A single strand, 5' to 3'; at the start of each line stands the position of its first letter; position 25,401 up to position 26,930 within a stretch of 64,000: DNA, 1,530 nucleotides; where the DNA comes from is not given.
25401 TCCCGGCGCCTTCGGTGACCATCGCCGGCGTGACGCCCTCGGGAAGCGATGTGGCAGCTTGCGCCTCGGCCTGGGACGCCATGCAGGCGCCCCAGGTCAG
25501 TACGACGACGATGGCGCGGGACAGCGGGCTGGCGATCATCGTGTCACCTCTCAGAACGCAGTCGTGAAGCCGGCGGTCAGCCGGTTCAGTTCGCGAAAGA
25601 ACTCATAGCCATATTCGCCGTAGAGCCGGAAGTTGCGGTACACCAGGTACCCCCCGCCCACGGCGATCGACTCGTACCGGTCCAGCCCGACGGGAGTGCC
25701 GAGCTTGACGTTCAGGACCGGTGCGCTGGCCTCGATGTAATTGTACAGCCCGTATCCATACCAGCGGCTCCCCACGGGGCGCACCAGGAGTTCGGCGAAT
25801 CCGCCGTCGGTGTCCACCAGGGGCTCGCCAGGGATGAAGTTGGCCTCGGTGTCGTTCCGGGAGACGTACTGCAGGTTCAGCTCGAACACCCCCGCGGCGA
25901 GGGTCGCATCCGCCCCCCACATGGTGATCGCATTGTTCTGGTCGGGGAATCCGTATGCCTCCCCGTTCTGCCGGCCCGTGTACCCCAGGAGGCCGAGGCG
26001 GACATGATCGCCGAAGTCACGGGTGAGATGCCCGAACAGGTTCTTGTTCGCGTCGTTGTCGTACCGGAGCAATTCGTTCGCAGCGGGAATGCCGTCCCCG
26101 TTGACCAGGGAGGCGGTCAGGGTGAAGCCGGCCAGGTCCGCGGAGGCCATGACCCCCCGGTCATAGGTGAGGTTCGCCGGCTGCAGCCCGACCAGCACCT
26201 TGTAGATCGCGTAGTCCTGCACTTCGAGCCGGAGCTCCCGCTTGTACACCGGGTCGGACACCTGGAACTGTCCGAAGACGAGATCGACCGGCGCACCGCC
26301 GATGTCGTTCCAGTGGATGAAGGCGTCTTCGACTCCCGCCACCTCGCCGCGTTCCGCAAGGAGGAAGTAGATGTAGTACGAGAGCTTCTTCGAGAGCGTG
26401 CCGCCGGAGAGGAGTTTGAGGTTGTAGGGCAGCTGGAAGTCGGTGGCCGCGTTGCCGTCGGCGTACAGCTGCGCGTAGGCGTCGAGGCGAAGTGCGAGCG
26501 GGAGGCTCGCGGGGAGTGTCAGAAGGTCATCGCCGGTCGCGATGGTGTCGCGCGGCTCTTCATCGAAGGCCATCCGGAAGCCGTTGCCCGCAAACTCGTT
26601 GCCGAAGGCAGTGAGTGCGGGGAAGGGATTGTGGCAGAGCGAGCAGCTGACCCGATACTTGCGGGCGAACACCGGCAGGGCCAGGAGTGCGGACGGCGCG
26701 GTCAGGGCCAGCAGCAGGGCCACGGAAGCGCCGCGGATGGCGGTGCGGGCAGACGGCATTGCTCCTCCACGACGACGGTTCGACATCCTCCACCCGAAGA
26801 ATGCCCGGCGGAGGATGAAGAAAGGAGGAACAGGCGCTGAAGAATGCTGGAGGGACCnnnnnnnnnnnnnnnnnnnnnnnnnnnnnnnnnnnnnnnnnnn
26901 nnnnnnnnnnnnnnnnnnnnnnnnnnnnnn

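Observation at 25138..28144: Envelope operon: OmpA with TSP3 repeats, a beta-barrel carrying a CxxCH haem motif, and a soluble cytochrome c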

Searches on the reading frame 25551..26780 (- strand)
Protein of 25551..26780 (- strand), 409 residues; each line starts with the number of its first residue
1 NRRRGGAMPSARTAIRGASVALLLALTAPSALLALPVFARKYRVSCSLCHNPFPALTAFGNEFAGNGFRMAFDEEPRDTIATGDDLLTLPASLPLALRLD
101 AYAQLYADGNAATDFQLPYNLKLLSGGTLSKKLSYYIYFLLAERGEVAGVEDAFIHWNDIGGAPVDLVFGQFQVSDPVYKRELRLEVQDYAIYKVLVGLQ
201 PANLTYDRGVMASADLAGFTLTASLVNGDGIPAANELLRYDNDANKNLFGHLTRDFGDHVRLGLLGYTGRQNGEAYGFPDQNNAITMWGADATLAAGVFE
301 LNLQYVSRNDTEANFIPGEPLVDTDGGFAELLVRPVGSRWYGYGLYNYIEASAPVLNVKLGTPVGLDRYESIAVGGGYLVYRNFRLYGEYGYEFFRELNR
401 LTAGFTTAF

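Call 3: search_protein_families(library=pfam, proteins=[window:25551-26780:-], max_evalue=0.1)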
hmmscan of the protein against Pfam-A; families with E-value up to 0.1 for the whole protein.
window:25551-26780:- (409 aa): 0 families

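Call 4: search_protein_families(library=ncbifam, proteins=[window:25551-26780:-], max_evalue=0.1)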
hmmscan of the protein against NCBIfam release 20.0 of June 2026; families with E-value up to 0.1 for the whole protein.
window:25551-26780:- (409 aa): 0 families

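Call 6: find_homologous_proteins(query=window:25554-26759:-, max_evalue=0.001)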
Query window:25554-26759:- (402 aa): 3174 proteins with E <= 0.001 among 8000 candidates; the best 120 are listed.
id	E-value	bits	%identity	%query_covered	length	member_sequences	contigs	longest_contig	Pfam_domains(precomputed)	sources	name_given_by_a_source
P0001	9.1e-268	906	100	100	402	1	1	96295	-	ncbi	-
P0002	2.2e-239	812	88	100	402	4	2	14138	-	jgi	-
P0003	3.6e-231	785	87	97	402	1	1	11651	-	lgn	-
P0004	1.0e-229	780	85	99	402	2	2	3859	-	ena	-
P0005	4.9e-228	775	85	100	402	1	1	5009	-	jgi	jgi:hypothetical protein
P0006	1.0e-223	761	83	98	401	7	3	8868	-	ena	-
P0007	6.9e-223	758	83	98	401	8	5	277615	-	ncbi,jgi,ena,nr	ncbi:MAG TPA: hypothetical protein PLI70_06675 [Gemmatimonadales bacterium]|nr:hypothetical protein 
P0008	1.1e-222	757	82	100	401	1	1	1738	-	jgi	jgi:hypothetical protein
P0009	3.0e-222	756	82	98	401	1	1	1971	-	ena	-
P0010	5.0e-222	755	81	100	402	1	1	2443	-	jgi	jgi:hypothetical protein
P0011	1.2e-221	754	83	98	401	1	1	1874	-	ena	-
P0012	3.1e-221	752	82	98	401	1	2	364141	-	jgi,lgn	jgi:hypothetical protein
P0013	5.3e-221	752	82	98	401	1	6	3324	-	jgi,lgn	jgi:hypothetical protein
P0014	2.4e-218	743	81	98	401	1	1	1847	-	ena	-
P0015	2.5e-216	736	80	100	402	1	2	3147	-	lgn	-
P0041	5.5e-145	501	59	97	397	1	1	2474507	-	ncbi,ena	-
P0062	8.7e-142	491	59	98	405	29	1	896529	-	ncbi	-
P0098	2.0e-138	480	57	97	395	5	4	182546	-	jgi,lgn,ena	jgi:hypothetical protein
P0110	9.3e-138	477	57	95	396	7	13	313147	-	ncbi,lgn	-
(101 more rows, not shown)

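Call 16: find_encoding_contigs(protein=P0001, flank=10000, max_places=3)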
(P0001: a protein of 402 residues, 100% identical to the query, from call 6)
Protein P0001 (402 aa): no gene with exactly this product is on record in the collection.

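Call 17: find_encoding_contigs(protein=P0007, flank=10000, max_places=3)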
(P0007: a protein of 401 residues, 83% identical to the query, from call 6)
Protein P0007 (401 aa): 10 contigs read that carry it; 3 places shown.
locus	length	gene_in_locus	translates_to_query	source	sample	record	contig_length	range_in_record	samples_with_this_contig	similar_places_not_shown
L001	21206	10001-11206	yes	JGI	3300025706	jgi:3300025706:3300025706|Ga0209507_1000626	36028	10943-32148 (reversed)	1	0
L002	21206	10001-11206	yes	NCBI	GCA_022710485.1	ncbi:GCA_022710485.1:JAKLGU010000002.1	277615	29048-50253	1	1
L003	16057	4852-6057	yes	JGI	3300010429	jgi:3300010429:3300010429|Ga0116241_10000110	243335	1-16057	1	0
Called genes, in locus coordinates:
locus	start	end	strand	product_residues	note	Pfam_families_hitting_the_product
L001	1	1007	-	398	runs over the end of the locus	PF00764:Arginosuc_synth, PF20979:Arginosuc_syn_C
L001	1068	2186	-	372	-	-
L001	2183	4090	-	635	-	PF00850:Hist_deacetyl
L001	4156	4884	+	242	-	PF09844:DUF2071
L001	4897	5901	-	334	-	PF00248:Aldo_ket_red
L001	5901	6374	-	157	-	PF00383:dCMP_cyt_deam_1, PF14439:Bd3614-deam (weak)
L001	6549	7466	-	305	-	PF00892:EamA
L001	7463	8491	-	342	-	PF01594:AI-2E_transport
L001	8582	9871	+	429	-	PF13505:OMP_b-brl (weak), PF02412:TSP_3 (weak), PF00691:OmpA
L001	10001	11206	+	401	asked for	-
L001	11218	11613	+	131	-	PF13442:Cytochrome_CBB3, PF00034:Cytochrom_C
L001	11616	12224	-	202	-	-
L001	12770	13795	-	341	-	-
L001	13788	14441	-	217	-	-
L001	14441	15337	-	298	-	PF00005:ABC_tran, PF13304:AAA_21 (weak)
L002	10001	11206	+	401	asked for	-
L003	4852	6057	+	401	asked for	-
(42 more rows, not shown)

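Call 18: find_encoding_contigs(protein=P0041, flank=10000, max_places=2)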
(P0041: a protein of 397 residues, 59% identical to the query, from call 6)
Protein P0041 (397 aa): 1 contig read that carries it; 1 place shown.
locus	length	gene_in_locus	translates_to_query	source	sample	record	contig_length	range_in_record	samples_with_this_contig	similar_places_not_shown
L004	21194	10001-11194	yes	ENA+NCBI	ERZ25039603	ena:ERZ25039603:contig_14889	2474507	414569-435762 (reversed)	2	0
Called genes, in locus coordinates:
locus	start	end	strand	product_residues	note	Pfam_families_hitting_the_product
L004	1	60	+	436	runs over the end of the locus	PF07394:DUF1501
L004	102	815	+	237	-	PF00106:adh_short, PF08659:KR, PF13561:adh_short_C2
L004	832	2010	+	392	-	PF11138:DUF2911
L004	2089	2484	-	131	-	-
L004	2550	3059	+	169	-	PF00583:Acetyltransf_1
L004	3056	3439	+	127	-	-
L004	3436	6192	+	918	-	PF00330:Aconitase, PF00694:Aconitase_C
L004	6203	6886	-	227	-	-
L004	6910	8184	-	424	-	PF12867:DinB_2 (weak), PF03781:FGE-sulfatase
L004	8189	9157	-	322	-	PF10017:Methyltransf_33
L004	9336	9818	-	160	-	PF27746:Small_heat_shock_put (weak), PF00011:HSP20, PF17886:ArsA_HSP20 (weak)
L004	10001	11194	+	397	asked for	-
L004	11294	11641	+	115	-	PF13442:Cytochrome_CBB3, PF00034:Cytochrom_C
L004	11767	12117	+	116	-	PF13442:Cytochrome_CBB3, PF00034:Cytochrom_C (weak)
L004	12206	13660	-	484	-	PF00033:Cytochrome_B, PF13631:Cytochrom_B_N_2, PF00032:Cytochrom_B_C, PF02433:FixO (faint), PF00034:Cytochrom_C, PF13442:Cytochrome_CBB3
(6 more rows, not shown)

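Call 19: search_protein_representatives(protein=window:25554-26759:-)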
Query: 402 residues. Proteins with E-value up to 0.001 (for the whole library): 1566; up to 1e-10: 348; up to 1e-30: 100. The best 150 are listed.
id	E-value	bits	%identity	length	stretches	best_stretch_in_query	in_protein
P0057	7.2e-143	492.6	58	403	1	5-402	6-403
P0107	2.5e-138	477.7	84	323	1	63-312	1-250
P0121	1.3e-107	376.5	57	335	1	16-318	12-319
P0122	1.8e-101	356.3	46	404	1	6-398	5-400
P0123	1.2e-100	353.6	77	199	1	204-402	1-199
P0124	1.2e-98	347.0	47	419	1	26-402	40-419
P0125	8.8e-94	331.0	50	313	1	90-402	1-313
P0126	9.1e-94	330.9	48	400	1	21-402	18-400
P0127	2.3e-93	329.6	48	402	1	14-402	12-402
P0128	6.8e-91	321.5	49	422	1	12-401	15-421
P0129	1.8e-89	316.8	49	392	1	15-402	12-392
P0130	4.5e-89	315.5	45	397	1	24-402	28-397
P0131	3.8e-87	309.1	58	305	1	13-260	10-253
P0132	3.0e-83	296.3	59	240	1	14-245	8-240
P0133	5.0e-82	292.3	43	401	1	11-344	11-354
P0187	6.4e-41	156.9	43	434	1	13-271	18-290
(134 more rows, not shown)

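Call 21: find_homologous_proteins(query=P0187, max_evalue=0.001)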
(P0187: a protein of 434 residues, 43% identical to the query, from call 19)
Query P0187 (434 aa): 1218 proteins with E <= 0.001 among 8000 candidates; the best 120 are listed.
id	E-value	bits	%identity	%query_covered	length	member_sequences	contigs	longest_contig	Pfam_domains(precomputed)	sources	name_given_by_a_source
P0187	0.0e+0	1009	100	100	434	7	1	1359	-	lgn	-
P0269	4.2e-265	898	88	100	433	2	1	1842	-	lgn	-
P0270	5.3e-262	888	87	100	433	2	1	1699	-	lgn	-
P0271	9.5e-247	837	81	100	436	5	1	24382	-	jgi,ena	-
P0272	3.9e-246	835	80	100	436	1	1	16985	-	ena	-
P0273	1.7e-245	833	80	100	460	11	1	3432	-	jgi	jgi:hypothetical protein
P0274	9.2e-230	781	76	97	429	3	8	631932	-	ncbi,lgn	ncbi:MAG: hypothetical protein AB1469_08540 [Pseudomonadota bacterium]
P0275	8.0e-196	669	69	93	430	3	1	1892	-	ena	-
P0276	7.4e-195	666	69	94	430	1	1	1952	-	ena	-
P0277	2.1e-192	658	69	93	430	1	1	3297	-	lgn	-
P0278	5.3e-192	657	68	93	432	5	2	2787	-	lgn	-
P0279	2.3e-190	652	65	97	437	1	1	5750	-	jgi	jgi:hypothetical protein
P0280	3.8e-190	651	65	97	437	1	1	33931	-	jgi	jgi:hypothetical protein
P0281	5.2e-190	650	64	100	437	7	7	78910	-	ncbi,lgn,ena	-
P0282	9.8e-190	649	67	93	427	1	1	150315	-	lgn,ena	-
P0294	2.7e-186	638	64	96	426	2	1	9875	-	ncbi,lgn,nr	ncbi:MAG: hypothetical protein Q7S51_03825 [Gallionellaceae bacterium]|nr:hypothetical protein [Gall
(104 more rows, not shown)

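Call 34: predict_structure(alignment_id=A1)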
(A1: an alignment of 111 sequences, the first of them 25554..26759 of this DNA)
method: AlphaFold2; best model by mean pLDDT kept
length: 402 residues; sequences in the alignment: 111
mean_pLDDT: 87.5   pTM: 0.83
mean pLDDT of the five models: 87.5, 86.8, 84.8, 83.3, 81.8
residues with pLDDT >= 90: 214; 70-90: 160; 50-70: 20; < 50: 8
segments of 3 or more residues with pLDDT < 50: 21-28
pLDDT, mean of each block of 10 residues (from residue 1): 80 82 45 67 71 80 77 83 83 89 85 87 88 84 90 92 94 75 93 93 95 96 85 83 97 96 91 93 96 96 96 97 92 94 98 90 96 89 94 92 80
secondary structure, 60 per line:
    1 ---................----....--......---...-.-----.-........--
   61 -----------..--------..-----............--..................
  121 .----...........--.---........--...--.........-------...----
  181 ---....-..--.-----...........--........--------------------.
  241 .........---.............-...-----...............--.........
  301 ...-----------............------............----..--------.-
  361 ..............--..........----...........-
elements in order: H4-19 H24-27 H30-35 H51-58 E89-100 E103-121 E126-136 E143-150 E158-166 H184-187 E199-209 E212-219 E240-249 E253-265 E275-289 E292-303 E315-326 E333-344 E361-374 E377-386 E391-401

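Call 37: fold_search(model_id=the predicted structure, library=pdb)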
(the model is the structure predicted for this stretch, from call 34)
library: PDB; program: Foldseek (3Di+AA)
matches with E <= 10: 827; with E <= 0.001: 213
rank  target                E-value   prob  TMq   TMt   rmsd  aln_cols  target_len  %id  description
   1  6ehe                  3.8e-13  1.00  0.54  0.69   5.7       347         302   15  OmpTdeltaL8 (loop L8 deletion mutant of OmpT), an outer membrane protein of Vibrio cholerae (released 2018-04-25)
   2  2o4v_A                2.2e-12  1.00  0.55  0.54   5.9       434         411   14  An arginine ladder in OprP mediates phosphate specific transfer across the outer membrane (released 2006-12-26)
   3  6ehb_B                1.9e-11  1.00  0.49  0.60   7.3       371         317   13  OmpU, an outer membrane protein, of Vibrio cholerae (released 2018-04-25)
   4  4rjw                  2.6e-11  1.00  0.56  0.53   7.3       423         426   17  Crystal structure of Pseudomonas aeruginosa OprO (released 2015-10-21)
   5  6ehb_A                3.5e-11  1.00  0.46  0.56   7.4       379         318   13  OmpU, an outer membrane protein, of Vibrio cholerae (released 2018-04-25)
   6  6ehc_A                3.5e-11  1.00  0.43  0.54   7.6       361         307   13  OmpUdeltaN (N-terminus deletion mutant of OmpU), outer membrane protein of Vibrio cholerae (released 2018-04-25)
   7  4rjx                  3.9e-11  1.00  0.56  0.53   7.5       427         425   16  Crystal structure of the OprO mutant protein F62Y/D114Y (released 2015-10-21)
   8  5oyk                  6.7e-11  1.00  0.51  0.63   6.5       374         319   14  Outer-membrane expressed OmpT of Vibrio cholerae (released 2018-04-25)
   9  8wv0_A                1.3e-10  1.00  0.47  0.56   6.9       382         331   11  Outer membrane porin of Burkholderia pseudomallei (BpsOmp38) (released 2024-10-30)
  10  8wv0_B                2.7e-10  1.00  0.48  0.57   6.4       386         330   12  Outer membrane porin of Burkholderia pseudomallei (BpsOmp38) (released 2024-10-30)
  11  5nxn_A                5.2e-10  1.00  0.53  0.61   6.5       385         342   13  Structure of a L5-deletion mutant of Providencia stuartii Omp-Pst1 (released 2018-02-21)
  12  4d65_A                5.8e-10  1.00  0.56  0.64   6.5       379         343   13  Structure of porin Omp-Pst2 from P. stuartii; the asymmetric unit contains a dimer of trimers. (released 2016-03-09)
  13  5o9c_A                6.1e-10  1.00  0.52  0.59   6.8       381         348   11  Crystal structure of Omp36 from Enterobacter aerogenes (released 2018-06-27)
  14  4d64_A                7.1e-10  1.00  0.54  0.60   6.6       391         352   12  Structure of porin Omp-Pst1 from P. stuartii; the crystallographic symmetry generates a dimer of trimers. (released 2016-03-09)
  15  2fgq                  1.0e-09  1.00  0.56  0.67   5.3       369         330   11  High resolution X-ray structure of Omp32 in complex with malate (released 2006-01-31)
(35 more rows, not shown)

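Call 38: search_solved_structures(query=A1, max_evalue=1)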
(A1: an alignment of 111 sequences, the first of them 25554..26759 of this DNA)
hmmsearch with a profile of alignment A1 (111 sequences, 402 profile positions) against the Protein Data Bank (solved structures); distinct sequences matched with E-value up to 1: 3.
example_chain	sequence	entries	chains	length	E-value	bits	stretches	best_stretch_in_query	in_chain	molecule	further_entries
2b5x_A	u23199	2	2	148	0.1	14.7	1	29-59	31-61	YkuV protein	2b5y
9e7n_B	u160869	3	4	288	0.79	11.8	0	275-374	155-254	Gametocyte surface protein P230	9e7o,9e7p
8ydm_C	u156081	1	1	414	0.82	11.7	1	27-59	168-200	Cytochrome c-554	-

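Call 56: list_cluster_members(proteins=[P0001, P0294])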
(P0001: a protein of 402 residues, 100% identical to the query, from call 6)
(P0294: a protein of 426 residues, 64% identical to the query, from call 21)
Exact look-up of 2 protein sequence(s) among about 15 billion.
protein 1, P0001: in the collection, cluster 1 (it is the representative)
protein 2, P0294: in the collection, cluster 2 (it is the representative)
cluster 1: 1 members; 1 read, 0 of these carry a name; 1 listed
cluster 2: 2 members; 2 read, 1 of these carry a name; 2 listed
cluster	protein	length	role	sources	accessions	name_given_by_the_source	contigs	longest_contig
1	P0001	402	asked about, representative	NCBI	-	-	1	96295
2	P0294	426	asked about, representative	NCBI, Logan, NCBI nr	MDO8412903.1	MAG: hypothetical protein Q7S51_03825 [Gallionellaceae bacterium] | hypothetical protein [Gallionellaceae bacterium]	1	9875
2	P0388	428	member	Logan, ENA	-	-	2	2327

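Call 58: find_encoding_contigs(protein=P0062, flank=6000, max_places=1)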
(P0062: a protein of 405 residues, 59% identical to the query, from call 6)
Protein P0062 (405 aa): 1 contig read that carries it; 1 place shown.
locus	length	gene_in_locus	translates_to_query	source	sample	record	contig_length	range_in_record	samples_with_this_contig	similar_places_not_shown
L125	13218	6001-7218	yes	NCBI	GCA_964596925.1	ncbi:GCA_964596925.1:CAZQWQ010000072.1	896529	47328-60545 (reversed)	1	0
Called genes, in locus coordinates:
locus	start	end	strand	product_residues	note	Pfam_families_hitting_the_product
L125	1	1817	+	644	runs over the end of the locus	PF01590:GAF (weak), PF13185:GAF_2, PF13492:GAF_3 (weak), PF00989:PAS (faint), PF08448:PAS_4 (weak), PF13426:PAS_9 (weak), PF00512:HisKA, PF02518:HATPase_c, +1 more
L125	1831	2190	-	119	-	-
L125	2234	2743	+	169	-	PF00583:Acetyltransf_1 (weak)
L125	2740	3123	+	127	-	-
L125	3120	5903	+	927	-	PF00330:Aconitase, PF00694:Aconitase_C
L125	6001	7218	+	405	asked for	-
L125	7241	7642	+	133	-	PF00034:Cytochrom_C, PF13442:Cytochrome_CBB3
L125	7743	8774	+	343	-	-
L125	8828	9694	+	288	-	PF00582:Usp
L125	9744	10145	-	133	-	PF00571:CBS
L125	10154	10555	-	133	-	PF00571:CBS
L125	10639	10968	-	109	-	-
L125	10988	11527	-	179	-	-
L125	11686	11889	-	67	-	PF07311:Dodecin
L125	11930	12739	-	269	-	PF18854:baeRF_family10, PF10116:Host_attach (weak), PF18844:baeRF_family2, PF18845:baeRF_family3, PF18856:baeRF_family12 (faint)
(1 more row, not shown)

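Call 59: find_encoding_contigs(protein=P0110, flank=6000, max_places=1)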
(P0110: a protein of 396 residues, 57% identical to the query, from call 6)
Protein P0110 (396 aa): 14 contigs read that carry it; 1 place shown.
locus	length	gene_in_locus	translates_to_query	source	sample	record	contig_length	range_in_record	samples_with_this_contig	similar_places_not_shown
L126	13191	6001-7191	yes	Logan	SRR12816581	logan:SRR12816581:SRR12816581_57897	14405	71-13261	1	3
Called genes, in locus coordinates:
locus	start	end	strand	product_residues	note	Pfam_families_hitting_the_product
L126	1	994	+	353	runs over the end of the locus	?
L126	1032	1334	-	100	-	PF00543:P-II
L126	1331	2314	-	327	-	PF05982:Sbt_1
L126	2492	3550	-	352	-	PF03741:TerC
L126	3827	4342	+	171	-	-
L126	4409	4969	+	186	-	PF14470:bPH_3 (weak)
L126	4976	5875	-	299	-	PF00126:HTH_1, PF03466:LysR_substrate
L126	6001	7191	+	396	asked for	-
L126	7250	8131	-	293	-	PF00581:Rhodanese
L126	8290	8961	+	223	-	PF02230:Abhydrolase_2 (weak)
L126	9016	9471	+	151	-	PF01047:MarR, PF12802:MarR_2, PF13463:HTH_27 (weak)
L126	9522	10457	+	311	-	PF00903:Glyoxalase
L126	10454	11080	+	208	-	PF02230:Abhydrolase_2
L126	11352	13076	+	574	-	PF13473:Cupredoxin_1 (faint), PF00127:Copper-bind (weak), PF02368:Big_2 (weak), PF00127:Copper-bind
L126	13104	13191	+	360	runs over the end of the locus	PF00127:Copper-bind, PF13473:Cupredoxin_1 (weak)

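Call 60: find_encoding_contigs(protein=P0098, flank=6000, max_places=1)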
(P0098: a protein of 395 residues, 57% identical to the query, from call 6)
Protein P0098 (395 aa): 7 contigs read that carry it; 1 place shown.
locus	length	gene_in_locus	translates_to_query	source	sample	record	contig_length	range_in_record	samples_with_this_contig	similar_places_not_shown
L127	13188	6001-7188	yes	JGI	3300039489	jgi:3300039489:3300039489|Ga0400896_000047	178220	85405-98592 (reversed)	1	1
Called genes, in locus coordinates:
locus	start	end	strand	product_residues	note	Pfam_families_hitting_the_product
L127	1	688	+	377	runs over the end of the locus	PF00437:T2SSE, PF13604:AAA_30 (faint), PF13401:AAA_22 (weak)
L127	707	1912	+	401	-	PF28597:T2SSF_N, PF00482:T2SSF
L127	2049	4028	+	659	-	PF00596:Aldolase_II, PF00106:adh_short, PF13561:adh_short_C2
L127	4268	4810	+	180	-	-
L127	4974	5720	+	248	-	-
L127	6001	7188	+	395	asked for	-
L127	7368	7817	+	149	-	PF21352:Zn_ribbon_Thio2 (weak), PF00085:Thioredoxin, PF13098:Thioredoxin_2 (weak), PF13728:TraF (weak), PF13899:Thioredoxin_7 (weak)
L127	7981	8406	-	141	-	PF01479:S4, PF28601:HSP15_C (weak)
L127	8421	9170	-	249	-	PF09365:DUF2461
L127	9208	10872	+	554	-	PF00989:PAS, PF00512:HisKA, PF02518:HATPase_c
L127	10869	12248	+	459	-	PF00072:Response_reg, PF00158:Sigma54_activat, PF14532:Sigma54_activ_2, PF07728:AAA_5, PF25601:AAA_lid_14, PF02954:HTH_8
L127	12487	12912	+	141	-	PF07963:N_methyl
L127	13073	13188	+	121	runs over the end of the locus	-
